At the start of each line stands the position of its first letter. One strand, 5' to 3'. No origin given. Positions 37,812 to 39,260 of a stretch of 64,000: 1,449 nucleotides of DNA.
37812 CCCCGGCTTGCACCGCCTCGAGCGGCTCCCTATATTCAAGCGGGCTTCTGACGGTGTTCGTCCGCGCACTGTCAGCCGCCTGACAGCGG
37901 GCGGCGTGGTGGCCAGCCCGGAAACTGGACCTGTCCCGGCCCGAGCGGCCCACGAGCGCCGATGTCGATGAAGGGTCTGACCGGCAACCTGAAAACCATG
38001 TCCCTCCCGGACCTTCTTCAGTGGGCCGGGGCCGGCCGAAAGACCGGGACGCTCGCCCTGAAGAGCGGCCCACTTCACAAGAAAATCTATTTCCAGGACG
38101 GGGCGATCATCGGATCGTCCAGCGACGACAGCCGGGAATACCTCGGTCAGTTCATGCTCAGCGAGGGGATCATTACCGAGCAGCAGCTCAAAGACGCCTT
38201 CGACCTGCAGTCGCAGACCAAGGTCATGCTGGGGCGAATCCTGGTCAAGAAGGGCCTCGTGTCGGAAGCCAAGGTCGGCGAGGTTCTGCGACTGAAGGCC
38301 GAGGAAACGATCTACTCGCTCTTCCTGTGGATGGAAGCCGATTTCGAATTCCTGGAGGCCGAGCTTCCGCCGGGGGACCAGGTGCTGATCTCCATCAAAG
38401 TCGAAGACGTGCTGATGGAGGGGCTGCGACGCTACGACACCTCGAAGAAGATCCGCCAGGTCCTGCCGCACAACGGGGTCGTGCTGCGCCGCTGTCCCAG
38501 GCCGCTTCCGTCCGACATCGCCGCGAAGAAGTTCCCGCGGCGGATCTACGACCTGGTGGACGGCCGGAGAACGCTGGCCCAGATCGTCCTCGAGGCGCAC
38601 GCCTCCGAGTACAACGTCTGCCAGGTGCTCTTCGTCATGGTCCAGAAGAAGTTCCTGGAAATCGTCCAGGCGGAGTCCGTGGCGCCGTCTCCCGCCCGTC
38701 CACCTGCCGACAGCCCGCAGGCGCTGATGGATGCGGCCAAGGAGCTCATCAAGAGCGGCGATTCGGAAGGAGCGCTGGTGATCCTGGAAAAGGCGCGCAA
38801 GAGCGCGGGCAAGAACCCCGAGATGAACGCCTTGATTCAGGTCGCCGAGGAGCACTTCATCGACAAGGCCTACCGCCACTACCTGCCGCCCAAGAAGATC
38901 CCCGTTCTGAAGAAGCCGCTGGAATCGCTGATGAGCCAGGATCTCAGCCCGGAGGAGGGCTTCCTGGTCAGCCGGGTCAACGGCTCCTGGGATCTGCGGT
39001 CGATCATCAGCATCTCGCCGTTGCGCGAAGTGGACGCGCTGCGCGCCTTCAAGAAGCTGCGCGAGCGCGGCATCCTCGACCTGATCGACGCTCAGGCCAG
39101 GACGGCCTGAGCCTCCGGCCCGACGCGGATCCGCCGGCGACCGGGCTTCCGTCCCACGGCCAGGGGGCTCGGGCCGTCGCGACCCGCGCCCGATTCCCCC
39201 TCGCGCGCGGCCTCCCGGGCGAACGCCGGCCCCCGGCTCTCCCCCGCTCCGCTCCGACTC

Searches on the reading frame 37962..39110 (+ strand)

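Call 44: search_protein_families(library=ncbifam, proteins=[window:37962-39110:+], max_evalue=0.00001)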
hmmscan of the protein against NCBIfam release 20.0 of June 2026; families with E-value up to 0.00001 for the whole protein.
window:37962-39110:+ (382 aa): 1 family
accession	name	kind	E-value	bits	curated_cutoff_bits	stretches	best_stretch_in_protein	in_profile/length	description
NF053729.1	c-di-GMP_motif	domain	2.4e-14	52.9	38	1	61-109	2-50/53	cyclic di-GMP-binding domain-containing protein, MshE-related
